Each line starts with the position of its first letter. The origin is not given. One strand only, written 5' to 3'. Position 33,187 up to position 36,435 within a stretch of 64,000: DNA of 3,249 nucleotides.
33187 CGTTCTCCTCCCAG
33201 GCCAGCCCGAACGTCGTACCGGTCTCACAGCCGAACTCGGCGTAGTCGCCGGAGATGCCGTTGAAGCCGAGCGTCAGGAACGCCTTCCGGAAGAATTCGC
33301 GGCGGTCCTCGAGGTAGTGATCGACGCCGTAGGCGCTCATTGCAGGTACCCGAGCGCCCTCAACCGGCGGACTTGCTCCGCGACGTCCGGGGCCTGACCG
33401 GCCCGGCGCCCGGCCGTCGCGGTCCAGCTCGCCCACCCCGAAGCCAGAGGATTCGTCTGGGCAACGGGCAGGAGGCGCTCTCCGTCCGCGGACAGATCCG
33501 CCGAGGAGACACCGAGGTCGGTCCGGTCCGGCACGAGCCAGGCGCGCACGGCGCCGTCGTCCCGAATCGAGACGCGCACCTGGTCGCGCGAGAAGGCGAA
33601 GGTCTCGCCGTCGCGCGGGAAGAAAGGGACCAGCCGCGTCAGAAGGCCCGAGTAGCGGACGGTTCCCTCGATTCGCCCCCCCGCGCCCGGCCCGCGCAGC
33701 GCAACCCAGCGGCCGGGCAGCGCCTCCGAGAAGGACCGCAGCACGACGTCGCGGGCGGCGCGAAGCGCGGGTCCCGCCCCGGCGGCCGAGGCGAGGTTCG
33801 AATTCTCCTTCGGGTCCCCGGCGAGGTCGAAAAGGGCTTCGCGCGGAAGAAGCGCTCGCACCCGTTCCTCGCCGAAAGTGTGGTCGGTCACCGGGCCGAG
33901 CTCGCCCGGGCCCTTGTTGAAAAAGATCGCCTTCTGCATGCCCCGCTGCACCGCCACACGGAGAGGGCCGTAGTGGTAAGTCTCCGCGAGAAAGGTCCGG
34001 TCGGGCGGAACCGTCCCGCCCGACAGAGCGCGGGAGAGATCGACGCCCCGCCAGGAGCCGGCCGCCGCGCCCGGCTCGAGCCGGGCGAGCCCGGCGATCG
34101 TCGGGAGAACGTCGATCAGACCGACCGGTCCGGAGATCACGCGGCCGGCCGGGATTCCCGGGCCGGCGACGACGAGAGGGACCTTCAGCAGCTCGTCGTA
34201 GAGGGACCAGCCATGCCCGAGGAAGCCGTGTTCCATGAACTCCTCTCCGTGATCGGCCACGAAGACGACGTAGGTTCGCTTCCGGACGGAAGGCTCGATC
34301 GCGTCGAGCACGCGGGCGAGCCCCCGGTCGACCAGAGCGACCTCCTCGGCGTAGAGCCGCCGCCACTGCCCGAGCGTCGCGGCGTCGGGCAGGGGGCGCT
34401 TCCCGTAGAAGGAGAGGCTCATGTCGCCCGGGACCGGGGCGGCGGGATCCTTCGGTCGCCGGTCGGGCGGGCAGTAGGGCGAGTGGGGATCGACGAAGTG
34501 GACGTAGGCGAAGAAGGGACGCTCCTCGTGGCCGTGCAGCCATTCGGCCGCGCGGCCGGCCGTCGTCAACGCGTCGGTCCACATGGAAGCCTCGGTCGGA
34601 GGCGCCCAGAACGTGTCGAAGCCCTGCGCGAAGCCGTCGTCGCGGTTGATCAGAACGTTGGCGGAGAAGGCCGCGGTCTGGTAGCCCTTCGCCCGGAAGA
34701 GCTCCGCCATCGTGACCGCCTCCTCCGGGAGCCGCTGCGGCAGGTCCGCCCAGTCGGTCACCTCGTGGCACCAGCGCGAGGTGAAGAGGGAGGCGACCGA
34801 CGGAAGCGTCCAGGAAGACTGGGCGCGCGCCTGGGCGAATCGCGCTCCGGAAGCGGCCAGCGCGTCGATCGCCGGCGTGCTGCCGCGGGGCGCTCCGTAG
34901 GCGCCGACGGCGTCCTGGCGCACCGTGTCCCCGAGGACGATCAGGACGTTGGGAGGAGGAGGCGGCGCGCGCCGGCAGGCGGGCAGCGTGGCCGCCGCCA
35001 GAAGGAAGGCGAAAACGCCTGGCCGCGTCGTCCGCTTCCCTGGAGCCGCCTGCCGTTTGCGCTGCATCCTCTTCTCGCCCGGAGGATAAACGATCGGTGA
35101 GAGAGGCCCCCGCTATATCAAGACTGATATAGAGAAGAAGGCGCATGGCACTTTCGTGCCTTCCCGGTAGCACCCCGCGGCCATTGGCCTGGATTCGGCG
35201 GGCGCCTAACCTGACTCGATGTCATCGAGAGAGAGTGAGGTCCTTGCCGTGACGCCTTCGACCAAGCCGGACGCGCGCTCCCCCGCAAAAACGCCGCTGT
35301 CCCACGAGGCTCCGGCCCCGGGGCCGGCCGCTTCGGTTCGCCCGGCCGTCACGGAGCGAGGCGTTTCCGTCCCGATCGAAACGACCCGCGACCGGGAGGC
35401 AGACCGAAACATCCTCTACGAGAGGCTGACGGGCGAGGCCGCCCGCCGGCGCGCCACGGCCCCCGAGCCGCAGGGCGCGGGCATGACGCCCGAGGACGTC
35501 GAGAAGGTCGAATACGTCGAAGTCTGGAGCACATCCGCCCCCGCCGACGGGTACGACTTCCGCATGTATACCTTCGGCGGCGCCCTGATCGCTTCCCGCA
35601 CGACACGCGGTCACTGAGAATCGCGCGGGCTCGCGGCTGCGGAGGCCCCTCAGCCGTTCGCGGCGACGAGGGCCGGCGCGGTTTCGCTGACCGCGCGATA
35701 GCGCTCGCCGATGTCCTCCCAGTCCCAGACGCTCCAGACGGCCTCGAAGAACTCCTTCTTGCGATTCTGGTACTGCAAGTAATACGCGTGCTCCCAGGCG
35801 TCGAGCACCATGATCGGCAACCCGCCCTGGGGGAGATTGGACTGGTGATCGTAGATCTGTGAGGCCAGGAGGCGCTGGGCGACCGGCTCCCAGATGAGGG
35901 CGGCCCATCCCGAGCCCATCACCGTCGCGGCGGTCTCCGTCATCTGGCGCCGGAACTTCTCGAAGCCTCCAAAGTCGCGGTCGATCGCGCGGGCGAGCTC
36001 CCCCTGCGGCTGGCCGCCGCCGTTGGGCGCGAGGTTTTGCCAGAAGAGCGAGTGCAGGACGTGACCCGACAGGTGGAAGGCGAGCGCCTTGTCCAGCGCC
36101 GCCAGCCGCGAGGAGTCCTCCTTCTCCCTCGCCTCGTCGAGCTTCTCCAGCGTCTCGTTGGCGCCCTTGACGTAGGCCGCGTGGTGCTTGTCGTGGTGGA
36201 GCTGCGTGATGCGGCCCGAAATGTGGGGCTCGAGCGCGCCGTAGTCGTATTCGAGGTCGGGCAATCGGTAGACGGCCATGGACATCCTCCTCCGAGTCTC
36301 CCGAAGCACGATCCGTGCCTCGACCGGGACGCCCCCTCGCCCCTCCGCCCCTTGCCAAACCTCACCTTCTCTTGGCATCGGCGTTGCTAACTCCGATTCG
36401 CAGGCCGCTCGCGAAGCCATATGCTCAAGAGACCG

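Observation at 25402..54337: Dense set of sigma54-type promoters in front of general-stress genes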

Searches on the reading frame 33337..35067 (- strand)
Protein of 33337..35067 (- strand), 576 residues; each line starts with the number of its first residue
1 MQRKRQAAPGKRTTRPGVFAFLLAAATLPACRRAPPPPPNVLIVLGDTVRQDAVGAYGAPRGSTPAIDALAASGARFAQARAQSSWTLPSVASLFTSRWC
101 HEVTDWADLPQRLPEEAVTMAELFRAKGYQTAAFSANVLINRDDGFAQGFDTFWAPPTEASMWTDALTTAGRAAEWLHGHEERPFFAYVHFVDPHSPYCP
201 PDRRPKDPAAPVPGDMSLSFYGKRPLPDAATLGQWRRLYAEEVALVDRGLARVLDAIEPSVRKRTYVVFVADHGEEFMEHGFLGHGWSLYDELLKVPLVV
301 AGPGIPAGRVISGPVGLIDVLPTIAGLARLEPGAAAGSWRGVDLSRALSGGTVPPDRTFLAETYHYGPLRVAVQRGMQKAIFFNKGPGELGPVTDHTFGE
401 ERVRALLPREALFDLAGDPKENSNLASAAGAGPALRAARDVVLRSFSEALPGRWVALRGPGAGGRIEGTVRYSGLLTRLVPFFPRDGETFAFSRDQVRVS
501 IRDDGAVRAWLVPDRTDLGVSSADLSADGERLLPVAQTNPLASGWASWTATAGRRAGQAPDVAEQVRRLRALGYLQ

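Call 7: search_protein_families(library=pfam, proteins=[window:33337-35067:-], max_evalue=0.01)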
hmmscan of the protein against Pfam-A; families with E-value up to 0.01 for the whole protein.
window:33337-35067:- (576 aa): 2 families
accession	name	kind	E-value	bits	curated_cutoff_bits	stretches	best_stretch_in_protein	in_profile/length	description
PF00884.28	Sulfatase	-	1.6e-44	152.9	25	1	39-328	1-299/301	Sulfatase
PF01663.27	Phosphodiest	-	0.0056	16.7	23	0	239-278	184-224/342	Type I phosphodiesterase / nucleotide pyrophosphatase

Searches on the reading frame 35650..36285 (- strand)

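Call 7: search_protein_families(library=pfam, proteins=[window:35650-36285:-], max_evalue=0.01)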
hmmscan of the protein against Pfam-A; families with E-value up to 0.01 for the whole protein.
window:35650-36285:- (211 aa): 2 families
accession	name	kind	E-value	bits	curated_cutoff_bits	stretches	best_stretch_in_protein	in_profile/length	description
PF02777.23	Sod_Fe_C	-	1.8e-32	111.9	20.9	1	93-194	1-101/102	Iron/manganese superoxide dismutases, C-terminal domain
PF00081.27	Sod_Fe_N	-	1.1e-30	106.4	27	1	6-86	2-82/82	Iron/manganese superoxide dismutases, alpha-hairpin domain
